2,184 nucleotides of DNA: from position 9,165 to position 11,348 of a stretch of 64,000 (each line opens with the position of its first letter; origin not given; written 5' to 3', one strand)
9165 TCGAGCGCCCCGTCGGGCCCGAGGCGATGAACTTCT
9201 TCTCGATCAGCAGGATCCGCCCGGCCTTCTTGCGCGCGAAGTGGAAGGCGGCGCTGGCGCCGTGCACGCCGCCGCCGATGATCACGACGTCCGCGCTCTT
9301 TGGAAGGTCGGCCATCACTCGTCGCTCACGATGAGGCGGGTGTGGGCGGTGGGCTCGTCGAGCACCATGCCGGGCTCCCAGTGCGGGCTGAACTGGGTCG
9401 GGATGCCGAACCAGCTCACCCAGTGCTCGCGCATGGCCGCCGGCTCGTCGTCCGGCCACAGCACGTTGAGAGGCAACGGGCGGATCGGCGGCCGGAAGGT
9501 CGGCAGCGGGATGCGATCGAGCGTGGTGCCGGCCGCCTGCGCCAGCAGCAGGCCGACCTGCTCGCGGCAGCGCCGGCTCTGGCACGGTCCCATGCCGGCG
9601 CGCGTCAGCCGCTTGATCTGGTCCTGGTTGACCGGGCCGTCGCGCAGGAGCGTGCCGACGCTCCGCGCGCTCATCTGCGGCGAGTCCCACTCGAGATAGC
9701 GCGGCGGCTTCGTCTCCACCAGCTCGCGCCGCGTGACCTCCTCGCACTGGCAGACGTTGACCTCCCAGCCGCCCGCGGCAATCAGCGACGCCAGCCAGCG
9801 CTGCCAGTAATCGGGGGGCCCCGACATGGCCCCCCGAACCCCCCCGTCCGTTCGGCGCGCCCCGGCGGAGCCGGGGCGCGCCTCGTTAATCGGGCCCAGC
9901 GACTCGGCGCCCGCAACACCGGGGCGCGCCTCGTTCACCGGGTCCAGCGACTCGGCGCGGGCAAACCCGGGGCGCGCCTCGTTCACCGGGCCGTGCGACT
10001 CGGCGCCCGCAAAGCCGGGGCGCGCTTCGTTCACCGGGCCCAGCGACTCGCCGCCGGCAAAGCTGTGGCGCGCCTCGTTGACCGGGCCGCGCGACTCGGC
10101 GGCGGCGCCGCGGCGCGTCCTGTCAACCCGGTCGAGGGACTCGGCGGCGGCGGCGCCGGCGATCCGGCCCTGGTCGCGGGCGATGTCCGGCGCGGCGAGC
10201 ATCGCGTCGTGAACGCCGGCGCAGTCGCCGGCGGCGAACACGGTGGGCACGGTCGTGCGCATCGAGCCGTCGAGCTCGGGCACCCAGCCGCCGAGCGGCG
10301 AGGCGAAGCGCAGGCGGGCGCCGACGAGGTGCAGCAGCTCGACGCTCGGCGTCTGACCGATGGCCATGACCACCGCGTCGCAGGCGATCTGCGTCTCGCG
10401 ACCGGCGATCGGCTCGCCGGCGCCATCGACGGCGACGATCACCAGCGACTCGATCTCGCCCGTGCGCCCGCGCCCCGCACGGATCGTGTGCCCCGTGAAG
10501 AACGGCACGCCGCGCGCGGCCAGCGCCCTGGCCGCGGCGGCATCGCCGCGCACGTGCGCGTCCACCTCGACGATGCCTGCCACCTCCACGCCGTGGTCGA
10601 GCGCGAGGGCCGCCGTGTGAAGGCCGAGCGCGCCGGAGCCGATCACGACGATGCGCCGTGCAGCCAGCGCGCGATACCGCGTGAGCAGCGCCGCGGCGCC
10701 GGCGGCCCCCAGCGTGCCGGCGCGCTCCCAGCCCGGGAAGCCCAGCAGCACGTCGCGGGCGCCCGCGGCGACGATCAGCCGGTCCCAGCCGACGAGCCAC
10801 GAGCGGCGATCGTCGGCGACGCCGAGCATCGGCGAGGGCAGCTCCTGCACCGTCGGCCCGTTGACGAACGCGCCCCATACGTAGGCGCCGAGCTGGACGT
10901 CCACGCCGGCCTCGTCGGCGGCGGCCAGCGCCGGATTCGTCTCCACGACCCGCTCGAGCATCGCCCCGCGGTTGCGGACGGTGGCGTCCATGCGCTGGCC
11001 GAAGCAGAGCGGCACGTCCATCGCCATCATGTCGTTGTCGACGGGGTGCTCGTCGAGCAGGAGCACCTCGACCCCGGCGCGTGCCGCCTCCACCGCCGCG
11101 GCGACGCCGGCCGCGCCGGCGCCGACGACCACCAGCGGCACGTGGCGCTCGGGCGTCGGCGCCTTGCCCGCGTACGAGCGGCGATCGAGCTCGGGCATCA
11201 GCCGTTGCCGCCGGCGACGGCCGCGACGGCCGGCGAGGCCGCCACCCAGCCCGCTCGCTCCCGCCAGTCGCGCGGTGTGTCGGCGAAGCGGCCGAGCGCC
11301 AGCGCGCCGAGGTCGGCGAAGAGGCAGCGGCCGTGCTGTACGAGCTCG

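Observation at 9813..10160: Palindromic element expanded into six in-frame 48-bp tandem units inside a flavoprotein gene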

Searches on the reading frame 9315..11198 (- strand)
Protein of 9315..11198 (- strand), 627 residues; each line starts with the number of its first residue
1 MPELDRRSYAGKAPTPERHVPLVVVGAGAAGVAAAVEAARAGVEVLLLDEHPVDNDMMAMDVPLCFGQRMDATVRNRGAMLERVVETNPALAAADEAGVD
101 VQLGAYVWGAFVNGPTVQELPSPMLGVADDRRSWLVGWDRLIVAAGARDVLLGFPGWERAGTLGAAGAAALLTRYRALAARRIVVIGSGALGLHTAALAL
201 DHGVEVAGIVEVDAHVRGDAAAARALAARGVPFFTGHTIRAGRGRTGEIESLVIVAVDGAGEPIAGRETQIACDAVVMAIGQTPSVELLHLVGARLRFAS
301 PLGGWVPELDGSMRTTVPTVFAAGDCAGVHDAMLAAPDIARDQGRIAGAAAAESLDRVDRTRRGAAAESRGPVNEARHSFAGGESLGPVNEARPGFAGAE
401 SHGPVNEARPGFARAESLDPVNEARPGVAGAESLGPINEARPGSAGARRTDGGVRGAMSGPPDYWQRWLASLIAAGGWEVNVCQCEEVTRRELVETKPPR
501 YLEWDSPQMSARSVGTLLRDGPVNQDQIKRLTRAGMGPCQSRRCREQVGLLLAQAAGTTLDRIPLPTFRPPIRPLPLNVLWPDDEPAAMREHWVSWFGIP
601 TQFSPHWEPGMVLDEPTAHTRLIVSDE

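Call 8: search_protein_families(library=ncbifam, proteins=[window:9315-11198:-], max_evalue=0.01)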
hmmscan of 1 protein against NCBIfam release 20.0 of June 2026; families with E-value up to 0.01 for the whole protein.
window:9315-11198:- (627 aa): 90 families (the best 25 are shown)
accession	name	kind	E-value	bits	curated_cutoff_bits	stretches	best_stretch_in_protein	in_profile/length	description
TIGR01372.1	soxA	subfamily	2.1e-30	105.3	1164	1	18-354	167-486/996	sarcosine oxidase subunit alpha family protein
NF004991.0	PRK06370.1-3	subfamily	2.9e-17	62.4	620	2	91-330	133-345/509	FAD-containing oxidoreductase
TIGR02053.1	MerA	equivalog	6.6e-17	61.6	454.45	2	135-353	127-330/465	mercury(II) reductase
TIGR01350.1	lipoamide_DH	equivalog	2.4e-16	59.5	408.8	1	133-354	127-332/461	dihydrolipoyl dehydrogenase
TIGR01292.1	TRX_reduct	equivalog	4.1e-16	58.7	343.45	2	180-330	141-280/300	thioredoxin-disulfide reductase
NF009410.0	PRK12771.1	subfamily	4.4e-13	48.7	516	1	177-336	265-430/566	NAD(P)-binding protein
NF045599.1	bili_reduct_long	exception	4.7e-12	45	750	1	137-285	465-602/641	bilirubin reductase, long form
NF004943.0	PRK06292.2-1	equivalog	8.1e-12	44.6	432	1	135-330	129-311/456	dihydrolipoyl dehydrogenase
NF045765.1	PhenlGlyoxDHPadH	equivalog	4.4e-11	42.3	475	1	136-354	98-310/416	NADH-dependent phenylglyoxylate dehydrogenase subunit epsilon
TIGR03385.1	CoA_CoA_reduc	equivalog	2.4e-10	39.8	578.8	1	136-336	102-292/439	CoA-disulfide reductase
NF004939.0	PRK06292.1-1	equivalog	3e-10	39.4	435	1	181-362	173-344/476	dihydrolipoyl dehydrogenase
NF042949.2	3PPDioc_HcaD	equivalog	4.9e-10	38.7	450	1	136-330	97-279/386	3-phenylpropionate/cinnamic acid dioxygenase ferredoxin--NAD(+) reductase subunit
NF007123.0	PRK09564.1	equivalog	1e-09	37.6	458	1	22-335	3-292/444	CoA-disulfide reductase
NF009409.0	PRK12770.1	subfamily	9.6e-09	34.7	343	2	178-326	171-325/360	putative glutamate synthase subunit beta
NF003437.0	PRK04965.1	equivalog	1.2e-08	34.4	392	1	137-334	99-282/378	NADH:flavorubredoxin reductase NorW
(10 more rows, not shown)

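Call 10: search_protein_families(library=pfam, proteins=[window:9315-11198:-], max_evalue=0.01)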
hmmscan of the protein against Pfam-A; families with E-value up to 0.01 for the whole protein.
window:9315-11198:- (627 aa): 15 families
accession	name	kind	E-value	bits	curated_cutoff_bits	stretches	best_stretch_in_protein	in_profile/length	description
PF07992.20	Pyr_redox_2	-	2.8e-31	109.5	26.1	1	22-336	3-278/291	Pyridine nucleotide-disulphide oxidoreductase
PF12831.13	FAD_oxidored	-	1.9e-06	27.9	27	1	22-52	2-32/416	FAD dependent oxidoreductase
PF00070.33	Pyr_redox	-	2.5e-06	28.4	22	1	182-252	1-77/82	Pyridine nucleotide-disulphide oxidoreductase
PF01134.28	GIDA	-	4.2e-06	26.5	22.1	1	22-51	2-31/391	Glucose inhibited division protein A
PF17806.6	SO_alpha_A3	-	6.5e-06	26.8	23.1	1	518-580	21-83/87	Sarcosine oxidase A3 domain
PF13450.12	NAD_binding_8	-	1.3e-05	25.8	21.9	1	24-52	1-29/68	NAD(P)-binding Rossmann-like domain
PF03486.20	HI0933_like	-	1.5e-05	25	50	1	22-51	3-32/244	HI0933-like protein Rossmann domain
PF13738.12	Pyr_redox_3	-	2.1e-05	24.4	30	1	23-54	1-33/305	Pyridine nucleotide-disulphide oxidoreductase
PF04324.20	Fer2_BFD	-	3.5e-05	24.5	26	1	519-553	18-49/50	BFD-like [2Fe-2S] binding domain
PF01266.30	DAO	-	6.3e-05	23.1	27.9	1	22-51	2-31/353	FAD dependent oxidoreductase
PF00890.30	FAD_binding_2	-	8.6e-05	22.3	20.4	1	23-52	3-32/414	FAD binding domain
PF01494.25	FAD_binding_3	-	0.00044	20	22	1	21-53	3-35/349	FAD binding domain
PF02826.25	2-Hacid_dh_C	-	0.0022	17.8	25.1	0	174-210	30-66/178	D-isomer specific 2-hydroxyacid dehydrogenase, NAD binding domain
PF02737.24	3HCDH_N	-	0.008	16.5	22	0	23-52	3-32/180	3-hydroxyacyl-CoA dehydrogenase, NAD binding domain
PF01262.27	AlaDh_PNT_C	-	0.008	16.1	23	0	22-57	31-66/214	Alanine dehydrogenase/PNT, C-terminal domain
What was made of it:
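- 9315..11198 (-): CDS of 627 aa. It is the SoxA/OoxA/HcnB-like subunit of a heteromeric flavoprotein amine dehydrogenase or oxidase. It has a Pyr_redox_2 FAD/NAD domain (residues 22-336) and a C-terminal SO_alpha_A3/BFD-like Cys-rich domain (518-580). Domains come from Pfam (call 10) and NCBIfam soxA subfamily, 2.1e-30 (call 8).
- Checked: It lies between Pyr_redox_2 (residues 22-336) and SO_alpha_A3/Fer2_BFD (518-580) (call 10).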

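Call 11: find_homologous_proteins(query=window:9315-11198:-, max_evalue=1e-10)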
Query window:9315-11198:- (627 aa): 660 proteins with E <= 1e-10 among 8000 candidates; the best 120 are listed.
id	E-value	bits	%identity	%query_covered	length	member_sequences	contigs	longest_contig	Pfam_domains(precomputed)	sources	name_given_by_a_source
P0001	0.0e+0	1395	100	100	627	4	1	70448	PF17806.7,PF13450.13,PF07992.21,PF00070.34,PF13738.13,PF03486.21,PF01134.29,PF12831.14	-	-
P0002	0.0e+0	1120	83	100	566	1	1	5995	PF17806.7,PF13450.13,PF07992.21,PF00070.34,PF04324.21,PF13738.13,PF01134.29,PF12831.14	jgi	jgi:thioredoxin reductase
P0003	0.0e+0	1104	81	100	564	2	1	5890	PF17806.7,PF07992.21,PF00070.34,PF13738.13,PF03486.21,PF01134.29,PF12831.14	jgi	-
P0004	7.7e-281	951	79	59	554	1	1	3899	PF17806.7,PF01266.31,PF00890.31,PF07992.21,PF00070.34,PF01134.29,PF12831.14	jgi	jgi:thioredoxin reductase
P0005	7.9e-281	951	79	59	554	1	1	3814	PF17806.7,PF01266.31,PF00890.31,PF07992.21,PF00070.34,PF01134.29,PF12831.14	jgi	jgi:thioredoxin reductase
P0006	1.2e-280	951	82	55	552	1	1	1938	PF17806.7,PF01266.31,PF13450.13,PF00890.31,PF07992.21,PF00070.34,PF01134.29,PF12831.14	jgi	jgi:thioredoxin reductase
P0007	1.5e-280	951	82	55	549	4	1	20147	PF17806.7,PF13450.13,PF07992.21,PF00070.34,PF04324.21,PF01134.29,PF12831.14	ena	-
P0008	2.6e-280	950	79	59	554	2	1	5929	PF17806.7,PF01266.31,PF00890.31,PF07992.21,PF00070.34,PF01134.29,PF12831.14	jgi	jgi:thioredoxin reductase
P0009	2.9e-280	950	79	59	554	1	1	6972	PF17806.7,PF01266.31,PF00890.31,PF07992.21,PF00070.34,PF01134.29,PF12831.14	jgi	jgi:thioredoxin reductase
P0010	3.1e-280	949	79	59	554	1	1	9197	PF17806.7,PF01266.31,PF00890.31,PF07992.21,PF00070.34,PF01134.29,PF12831.14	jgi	jgi:thioredoxin reductase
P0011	5.3e-280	949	79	59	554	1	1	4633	PF17806.7,PF01266.31,PF13450.13,PF00890.31,PF07992.21,PF00070.34,PF01134.29,PF12831.14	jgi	jgi:thioredoxin reductase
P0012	6.8e-280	948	78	59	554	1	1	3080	PF17806.7,PF01266.31,PF00890.31,PF07992.21,PF00070.34,PF01134.29,PF12831.14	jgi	jgi:thioredoxin reductase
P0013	7.6e-280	948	79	59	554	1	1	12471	PF17806.7,PF01266.31,PF00890.31,PF07992.21,PF00070.34,PF01134.29,PF12831.14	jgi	jgi:thioredoxin reductase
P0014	1.9e-279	947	79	59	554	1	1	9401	PF17806.7,PF01266.31,PF00890.31,PF07992.21,PF00070.34,PF01134.29,PF12831.14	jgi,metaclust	metaclust:\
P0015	3.0e-279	946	79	59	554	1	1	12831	PF17806.7,PF07992.21,PF00070.34,PF01134.29,PF12831.14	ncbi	-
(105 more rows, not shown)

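Call 15: find_encoding_contigs(protein=P0002, flank=3000, max_places=3)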
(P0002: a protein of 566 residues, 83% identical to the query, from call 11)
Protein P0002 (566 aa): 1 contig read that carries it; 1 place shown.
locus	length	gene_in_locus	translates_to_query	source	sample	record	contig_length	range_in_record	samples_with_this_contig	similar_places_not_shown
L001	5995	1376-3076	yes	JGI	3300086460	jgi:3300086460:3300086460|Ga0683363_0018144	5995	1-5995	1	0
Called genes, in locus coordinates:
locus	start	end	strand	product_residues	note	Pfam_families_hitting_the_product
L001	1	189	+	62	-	?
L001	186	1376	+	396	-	PF00890:FAD_binding_2 (weak), PF01266:DAO, PF01494:FAD_binding_3 (weak), PF07992:Pyr_redox_2 (faint), PF01593:Amino_oxidase (faint), PF13450:NAD_binding_8 (weak)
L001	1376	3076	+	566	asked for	PF00070:Pyr_redox (faint), PF01134:GIDA (weak), PF07992:Pyr_redox_2, PF12831:FAD_oxidored (weak), PF13450:NAD_binding_8 (faint), PF13738:Pyr_redox_3 (faint), PF17806:SO_alpha_A3 (faint), PF04324:Fer2_BFD (faint)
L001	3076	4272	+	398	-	PF01266:DAO, PF07992:Pyr_redox_2 (faint)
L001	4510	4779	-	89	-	PF24732:ParE_like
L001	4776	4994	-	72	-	-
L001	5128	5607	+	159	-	-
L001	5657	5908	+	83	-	-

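Call 16: find_encoding_contigs(protein=P0003, flank=3000, max_places=3)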
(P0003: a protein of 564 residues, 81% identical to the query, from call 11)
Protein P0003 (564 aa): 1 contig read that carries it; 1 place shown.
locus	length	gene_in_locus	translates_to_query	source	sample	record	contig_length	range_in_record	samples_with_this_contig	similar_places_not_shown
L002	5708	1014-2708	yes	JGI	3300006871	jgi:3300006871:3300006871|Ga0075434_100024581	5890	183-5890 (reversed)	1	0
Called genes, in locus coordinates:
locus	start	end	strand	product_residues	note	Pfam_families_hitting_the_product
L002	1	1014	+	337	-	?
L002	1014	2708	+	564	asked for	PF00070:Pyr_redox (faint), PF01134:GIDA (weak), PF03486:HI0933_like (faint), PF07992:Pyr_redox_2, PF12831:FAD_oxidored (weak), PF13738:Pyr_redox_3 (faint), PF17806:SO_alpha_A3 (faint)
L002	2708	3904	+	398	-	PF01266:DAO, PF07992:Pyr_redox_2 (faint)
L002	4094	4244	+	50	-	-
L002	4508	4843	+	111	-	-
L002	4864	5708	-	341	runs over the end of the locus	?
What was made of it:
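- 8119..9315 (-): Downstream DAO-family FAD oxidoreductase of 398 aa, an OoxB/SoxB-like partner. Its start overlaps the stop of the repeat-bearing gene. The gene order is the same in L001 and L002 (calls 15, 16).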

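Call 17: find_encoding_contigs(protein=P0001, flank=1000, max_places=4)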
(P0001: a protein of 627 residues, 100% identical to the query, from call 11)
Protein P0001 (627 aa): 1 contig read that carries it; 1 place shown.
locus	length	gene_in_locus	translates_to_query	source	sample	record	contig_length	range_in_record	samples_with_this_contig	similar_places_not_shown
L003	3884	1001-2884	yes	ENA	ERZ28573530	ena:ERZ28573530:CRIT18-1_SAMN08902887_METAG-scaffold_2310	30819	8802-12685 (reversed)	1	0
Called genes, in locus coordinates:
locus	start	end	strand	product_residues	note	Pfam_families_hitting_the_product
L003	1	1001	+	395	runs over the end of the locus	PF00890:FAD_binding_2 (faint), PF01266:DAO, PF07992:Pyr_redox_2 (faint), PF13450:NAD_binding_8 (weak)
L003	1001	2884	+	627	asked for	PF03486:HI0933_like (faint), PF07992:Pyr_redox_2, PF00070:Pyr_redox (faint), PF01134:GIDA (weak), PF12831:FAD_oxidored (weak), PF13450:NAD_binding_8 (faint), PF13738:Pyr_redox_3 (faint), PF17806:SO_alpha_A3 (faint)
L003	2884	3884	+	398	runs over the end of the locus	PF01266:DAO, PF07992:Pyr_redox_2 (faint)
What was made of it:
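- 11198..12388 (-): Upstream DAO-family FAD oxidoreductase of 396 aa. Its stop overlaps the start of the repeat-bearing gene. Gene order is shown in calls 15 and 17.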

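Call 23: find_related_loci(query=A1, collection=genome_contigs, flank=3000)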
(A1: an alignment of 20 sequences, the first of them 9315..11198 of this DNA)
Query A1 (627 aa) in genome_contigs; peptide patterns used: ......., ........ (x = any residue, [..] = any of these).
211 stretches matched a pattern; 165 encode a relative of the query (tblastn E <= 1e-3); the best 80 are kept; 80 distinct loci.
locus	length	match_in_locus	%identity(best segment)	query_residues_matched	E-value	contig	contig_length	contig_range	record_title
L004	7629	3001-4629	79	4-627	9e-166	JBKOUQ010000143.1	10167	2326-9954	MAG: Candidatus Methylomirabilota bacterium isolate GM_HAYS_MAG_00022 GM_HAYS_000000609368, whole genome shotgun sequenc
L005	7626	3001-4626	77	5-627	2e-163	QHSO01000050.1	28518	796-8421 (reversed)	MAG: Candidatus Rokuibacteriota bacterium isolate AR29 14_0919_02_20cm_scaffold_1380_curated, whole genome shotgun seque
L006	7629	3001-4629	75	4-627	2e-163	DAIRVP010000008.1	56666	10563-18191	MAG TPA_asm: Candidatus Rokuibacteriota bacterium isolate CTOTU27893 NODE_34_length_56666_cov_6.990196, whole genome sho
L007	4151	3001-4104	79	1-372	1e-159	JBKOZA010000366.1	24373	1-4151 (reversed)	MAG: Candidatus Methylomirabilota bacterium isolate GB_HAYS_MAG_00046 GB_HAYS_000000275873, whole genome shotgun sequenc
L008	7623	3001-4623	79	5-627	7e-155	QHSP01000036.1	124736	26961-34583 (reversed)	MAG: Candidatus Rokuibacteriota bacterium isolate AR28 14_1009_16_30cm_scaffold_242_curated, whole genome shotgun sequen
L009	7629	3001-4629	78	1-627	2e-154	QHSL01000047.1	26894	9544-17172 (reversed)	MAG: Candidatus Rokuibacteriota bacterium isolate AR31 14_1009_16_40cm_scaffold_2561_curated, whole genome shotgun seque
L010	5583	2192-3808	78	4-623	3e-156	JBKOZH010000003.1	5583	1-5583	MAG: Candidatus Methylomirabilota bacterium isolate GB_HAYS_MAG_00039 GB_HAYS_000000554741, whole genome shotgun sequenc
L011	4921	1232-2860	77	1-627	2e-155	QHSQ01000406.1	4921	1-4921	MAG: Candidatus Rokuibacteriota bacterium isolate AR27 14_0903_09_40cm_scaffold_15019_curated, whole genome shotgun sequ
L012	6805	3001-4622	75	4-627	2e-151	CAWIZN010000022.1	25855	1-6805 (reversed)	MAG: uncultured Candidatus Rokubacteria bacterium isolate MFD00962.bin.2.184 genome assembly, contig: contig_151737, who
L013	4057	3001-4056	73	4-355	6e-150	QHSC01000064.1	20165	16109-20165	MAG: Candidatus Rokuibacteriota bacterium isolate AR4 14_1009_09_40cm_scaffold_1864_curated, whole genome shotgun sequen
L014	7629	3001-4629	75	1-626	3e-146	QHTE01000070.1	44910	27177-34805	MAG: Candidatus Rokuibacteriota bacterium isolate AR14 14_1009_16_40cm_scaffold_788_curated, whole genome shotgun sequen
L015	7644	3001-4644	81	1-627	8e-145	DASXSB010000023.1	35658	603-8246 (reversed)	MAG TPA_asm: Candidatus Methylomirabilota bacterium isolate SMAG_U4655 k141_4118944, whole genome shotgun sequence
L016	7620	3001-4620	80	5-627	3e-144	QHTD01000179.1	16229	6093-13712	MAG: Candidatus Rokuibacteriota bacterium isolate AR15 14_0903_16_30cm_scaffold_1658_curated, whole genome shotgun seque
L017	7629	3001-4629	80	3-627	6e-142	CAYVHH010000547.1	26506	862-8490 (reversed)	MAG TPA_asm: uncultured bacterium isolate binchicken_co279_234 genome assembly, contig: k141_4417293, whole genome shotg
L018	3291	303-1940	71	3-627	1e-144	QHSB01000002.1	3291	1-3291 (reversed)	MAG: Candidatus Rokuibacteriota bacterium isolate AR40 14_0903_16_30cm_scaffold_30162_curated, whole genome shotgun sequ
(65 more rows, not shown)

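Call 27: search_solved_structures(query=window:9315-11198:-, max_evalue=0.00001, show_alignments=1)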
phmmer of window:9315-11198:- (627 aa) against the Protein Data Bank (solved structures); distinct sequences matched with E-value up to 0.00001: 9.
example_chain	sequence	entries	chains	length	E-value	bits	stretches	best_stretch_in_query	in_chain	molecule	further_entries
3cty_A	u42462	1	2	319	5.1e-10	41.9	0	12-51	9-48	Thioredoxin reductase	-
7aaw_A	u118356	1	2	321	2.5e-09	39.6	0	141-353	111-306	Thioredoxin reductase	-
2gag_A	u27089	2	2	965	3e-09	39.3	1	19-308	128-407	heterotetrameric sarcosine oxidase alpha-subunit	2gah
4gcm_A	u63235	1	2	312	8.3e-08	34.6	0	141-358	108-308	Thioredoxin reductase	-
6pfz_D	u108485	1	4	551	1e-07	34.2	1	136-349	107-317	NADH oxidase (NoxA-3)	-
1y56_A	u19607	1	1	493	1.7e-07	33.5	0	509-580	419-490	hypothetical protein PH1363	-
1vrq_A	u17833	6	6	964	2.2e-07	33.2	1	19-368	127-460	Sarcosine oxidase alpha subunit | Subunit alpha of sarcosine oxidase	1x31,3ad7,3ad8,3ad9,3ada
5nii_A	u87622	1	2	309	1.1e-06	30.8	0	21-53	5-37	Thioredoxin reductase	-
4jnq_A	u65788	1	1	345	3.8e-06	29.1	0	137-327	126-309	Thioredoxin reductase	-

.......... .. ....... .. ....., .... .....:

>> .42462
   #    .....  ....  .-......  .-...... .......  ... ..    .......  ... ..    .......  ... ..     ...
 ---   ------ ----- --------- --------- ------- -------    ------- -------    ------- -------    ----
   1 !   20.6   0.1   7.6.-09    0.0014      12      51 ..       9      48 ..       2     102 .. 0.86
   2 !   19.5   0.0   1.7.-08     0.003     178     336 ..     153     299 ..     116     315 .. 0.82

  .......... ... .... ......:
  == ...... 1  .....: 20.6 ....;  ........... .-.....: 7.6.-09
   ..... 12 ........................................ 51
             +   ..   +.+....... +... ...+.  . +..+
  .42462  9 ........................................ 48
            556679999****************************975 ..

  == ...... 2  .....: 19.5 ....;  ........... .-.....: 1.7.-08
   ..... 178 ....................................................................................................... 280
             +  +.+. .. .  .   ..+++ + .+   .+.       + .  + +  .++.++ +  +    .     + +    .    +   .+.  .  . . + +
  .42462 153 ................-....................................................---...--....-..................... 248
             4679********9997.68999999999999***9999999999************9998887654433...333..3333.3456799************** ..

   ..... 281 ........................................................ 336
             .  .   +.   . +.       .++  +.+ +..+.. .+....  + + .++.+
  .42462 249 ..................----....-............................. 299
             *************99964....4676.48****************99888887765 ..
